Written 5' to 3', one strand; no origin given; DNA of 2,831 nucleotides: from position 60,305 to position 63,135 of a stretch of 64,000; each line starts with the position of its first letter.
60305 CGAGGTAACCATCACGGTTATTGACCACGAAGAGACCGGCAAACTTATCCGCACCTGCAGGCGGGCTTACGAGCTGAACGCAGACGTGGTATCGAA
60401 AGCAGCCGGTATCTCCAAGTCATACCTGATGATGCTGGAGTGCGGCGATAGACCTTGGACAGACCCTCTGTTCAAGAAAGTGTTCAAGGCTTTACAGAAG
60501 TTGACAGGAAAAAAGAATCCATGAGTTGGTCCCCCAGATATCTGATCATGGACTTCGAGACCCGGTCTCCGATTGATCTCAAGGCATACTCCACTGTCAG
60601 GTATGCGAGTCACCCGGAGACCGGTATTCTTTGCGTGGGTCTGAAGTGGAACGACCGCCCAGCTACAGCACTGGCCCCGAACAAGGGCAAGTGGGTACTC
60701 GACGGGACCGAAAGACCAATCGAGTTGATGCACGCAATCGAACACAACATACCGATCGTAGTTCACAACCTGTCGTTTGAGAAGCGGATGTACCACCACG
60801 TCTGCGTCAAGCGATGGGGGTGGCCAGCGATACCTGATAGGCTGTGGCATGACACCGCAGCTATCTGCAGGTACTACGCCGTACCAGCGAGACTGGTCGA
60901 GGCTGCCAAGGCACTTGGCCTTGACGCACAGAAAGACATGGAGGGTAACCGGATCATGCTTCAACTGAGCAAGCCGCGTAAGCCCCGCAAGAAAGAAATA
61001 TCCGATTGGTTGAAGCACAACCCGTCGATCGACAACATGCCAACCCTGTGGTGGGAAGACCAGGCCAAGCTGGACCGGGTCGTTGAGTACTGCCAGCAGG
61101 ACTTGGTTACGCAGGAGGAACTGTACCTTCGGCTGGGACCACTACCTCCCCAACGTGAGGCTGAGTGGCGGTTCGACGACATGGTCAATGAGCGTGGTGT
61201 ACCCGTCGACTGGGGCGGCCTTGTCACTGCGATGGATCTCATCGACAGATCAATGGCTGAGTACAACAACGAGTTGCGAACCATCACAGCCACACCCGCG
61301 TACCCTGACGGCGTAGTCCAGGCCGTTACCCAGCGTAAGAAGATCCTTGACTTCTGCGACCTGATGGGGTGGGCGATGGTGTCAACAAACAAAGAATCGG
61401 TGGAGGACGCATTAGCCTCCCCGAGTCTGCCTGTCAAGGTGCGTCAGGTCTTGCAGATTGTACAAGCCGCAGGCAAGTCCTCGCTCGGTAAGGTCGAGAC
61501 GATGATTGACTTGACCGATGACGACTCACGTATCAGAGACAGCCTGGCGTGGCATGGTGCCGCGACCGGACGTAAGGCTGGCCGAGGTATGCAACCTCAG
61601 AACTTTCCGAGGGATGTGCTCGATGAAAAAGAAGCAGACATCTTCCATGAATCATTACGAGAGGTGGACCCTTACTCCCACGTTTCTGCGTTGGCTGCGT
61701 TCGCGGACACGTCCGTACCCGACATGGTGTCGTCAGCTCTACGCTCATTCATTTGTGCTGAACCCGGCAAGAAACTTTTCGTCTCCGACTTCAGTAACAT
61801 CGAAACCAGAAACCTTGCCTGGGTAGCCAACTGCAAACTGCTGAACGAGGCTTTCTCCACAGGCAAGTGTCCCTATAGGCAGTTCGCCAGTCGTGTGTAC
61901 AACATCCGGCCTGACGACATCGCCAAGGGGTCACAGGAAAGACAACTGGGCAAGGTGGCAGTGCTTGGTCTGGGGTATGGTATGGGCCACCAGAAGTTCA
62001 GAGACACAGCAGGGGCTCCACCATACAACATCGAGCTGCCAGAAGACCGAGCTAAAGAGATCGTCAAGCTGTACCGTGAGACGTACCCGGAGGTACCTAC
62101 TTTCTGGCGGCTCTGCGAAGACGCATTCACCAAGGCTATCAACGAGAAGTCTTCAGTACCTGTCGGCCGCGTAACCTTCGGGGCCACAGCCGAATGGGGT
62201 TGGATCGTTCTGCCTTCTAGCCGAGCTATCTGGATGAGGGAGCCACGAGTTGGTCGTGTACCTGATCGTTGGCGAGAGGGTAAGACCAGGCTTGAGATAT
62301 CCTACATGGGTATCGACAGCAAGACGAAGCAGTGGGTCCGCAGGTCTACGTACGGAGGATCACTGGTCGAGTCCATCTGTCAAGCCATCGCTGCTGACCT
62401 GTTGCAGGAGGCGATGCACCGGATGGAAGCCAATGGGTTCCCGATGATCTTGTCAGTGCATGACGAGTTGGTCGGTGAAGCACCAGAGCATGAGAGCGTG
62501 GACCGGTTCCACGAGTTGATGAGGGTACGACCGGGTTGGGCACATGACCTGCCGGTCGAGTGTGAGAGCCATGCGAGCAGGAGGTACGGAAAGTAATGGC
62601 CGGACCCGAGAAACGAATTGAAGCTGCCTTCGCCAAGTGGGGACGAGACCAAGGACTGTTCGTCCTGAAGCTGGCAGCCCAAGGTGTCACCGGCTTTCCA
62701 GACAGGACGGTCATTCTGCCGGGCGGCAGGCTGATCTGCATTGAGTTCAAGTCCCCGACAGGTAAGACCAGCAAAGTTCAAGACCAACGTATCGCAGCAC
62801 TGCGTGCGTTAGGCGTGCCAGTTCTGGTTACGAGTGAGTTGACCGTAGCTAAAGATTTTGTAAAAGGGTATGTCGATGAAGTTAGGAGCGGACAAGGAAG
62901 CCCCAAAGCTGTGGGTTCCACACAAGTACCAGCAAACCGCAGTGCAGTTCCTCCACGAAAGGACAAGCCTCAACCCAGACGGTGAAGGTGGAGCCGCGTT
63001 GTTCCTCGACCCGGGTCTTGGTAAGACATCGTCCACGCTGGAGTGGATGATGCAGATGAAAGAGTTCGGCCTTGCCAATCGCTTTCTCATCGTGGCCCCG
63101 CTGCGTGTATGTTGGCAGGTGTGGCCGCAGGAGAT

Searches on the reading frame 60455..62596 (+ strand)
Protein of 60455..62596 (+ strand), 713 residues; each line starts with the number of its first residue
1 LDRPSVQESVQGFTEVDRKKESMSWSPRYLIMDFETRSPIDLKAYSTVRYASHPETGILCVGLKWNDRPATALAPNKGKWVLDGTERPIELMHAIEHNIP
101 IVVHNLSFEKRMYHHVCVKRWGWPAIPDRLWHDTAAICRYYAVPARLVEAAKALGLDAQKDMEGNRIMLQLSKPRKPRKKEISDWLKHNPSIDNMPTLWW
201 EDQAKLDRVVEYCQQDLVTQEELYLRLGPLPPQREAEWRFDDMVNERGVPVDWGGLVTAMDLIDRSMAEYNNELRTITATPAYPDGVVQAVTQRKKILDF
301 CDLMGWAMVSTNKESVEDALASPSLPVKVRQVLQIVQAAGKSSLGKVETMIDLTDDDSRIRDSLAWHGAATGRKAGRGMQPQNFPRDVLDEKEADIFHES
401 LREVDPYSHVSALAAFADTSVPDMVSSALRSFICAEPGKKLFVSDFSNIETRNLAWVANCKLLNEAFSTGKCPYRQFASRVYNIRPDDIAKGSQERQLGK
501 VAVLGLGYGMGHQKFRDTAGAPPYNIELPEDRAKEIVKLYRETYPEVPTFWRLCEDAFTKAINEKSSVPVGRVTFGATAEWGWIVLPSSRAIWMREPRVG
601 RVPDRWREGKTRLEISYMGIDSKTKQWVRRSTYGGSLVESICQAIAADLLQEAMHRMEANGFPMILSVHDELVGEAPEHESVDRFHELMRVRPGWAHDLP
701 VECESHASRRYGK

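Call 8: search_protein_families(library=pfam, proteins=[window:60455-62596:+], max_evalue=0.01)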
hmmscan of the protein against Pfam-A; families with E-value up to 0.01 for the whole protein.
window:60455-62596:+ (713 aa): 1 family
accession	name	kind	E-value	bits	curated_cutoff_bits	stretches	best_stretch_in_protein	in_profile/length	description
PF00476.26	DNA_pol_A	-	3.5e-23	82.6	34.3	1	330-708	77-376/381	DNA polymerase family A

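Call 97: find_encoding_contigs(protein=window:60455-62596:+, flank=10000, max_places=2)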
Protein window:60455-62596:+ (713 aa): no gene with exactly this product is on record in the collection.

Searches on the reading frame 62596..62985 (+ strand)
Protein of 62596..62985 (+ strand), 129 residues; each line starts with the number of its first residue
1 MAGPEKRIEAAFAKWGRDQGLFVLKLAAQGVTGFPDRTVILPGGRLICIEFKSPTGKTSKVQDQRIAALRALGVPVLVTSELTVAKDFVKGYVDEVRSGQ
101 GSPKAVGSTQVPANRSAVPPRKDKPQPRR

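Call 102: find_encoding_contigs(protein=window:62596-62985:+, flank=10000, max_places=3)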
Protein window:62596-62985:+ (129 aa): 17 contigs read that carry it; 3 places shown.
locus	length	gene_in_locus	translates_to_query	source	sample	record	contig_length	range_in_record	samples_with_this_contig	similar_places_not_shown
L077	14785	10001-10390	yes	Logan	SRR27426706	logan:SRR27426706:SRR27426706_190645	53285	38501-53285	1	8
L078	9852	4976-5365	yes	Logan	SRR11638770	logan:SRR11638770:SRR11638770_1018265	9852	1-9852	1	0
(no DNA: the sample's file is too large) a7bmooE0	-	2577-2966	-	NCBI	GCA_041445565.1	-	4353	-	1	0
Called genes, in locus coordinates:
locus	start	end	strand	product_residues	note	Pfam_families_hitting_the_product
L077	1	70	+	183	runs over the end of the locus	-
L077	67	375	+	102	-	-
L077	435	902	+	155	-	-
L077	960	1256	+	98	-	-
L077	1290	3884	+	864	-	-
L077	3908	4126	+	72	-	-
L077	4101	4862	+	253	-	-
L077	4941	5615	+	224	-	-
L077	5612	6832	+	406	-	PF10926:DUF2800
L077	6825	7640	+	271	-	PF10991:Enc34_ssDNA-bd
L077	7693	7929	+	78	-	-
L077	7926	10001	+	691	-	PF00476:DNA_pol_A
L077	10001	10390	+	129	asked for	-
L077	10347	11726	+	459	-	PF00176:SNF2-rel_dom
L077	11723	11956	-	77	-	-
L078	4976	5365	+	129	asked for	-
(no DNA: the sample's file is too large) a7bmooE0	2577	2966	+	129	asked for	-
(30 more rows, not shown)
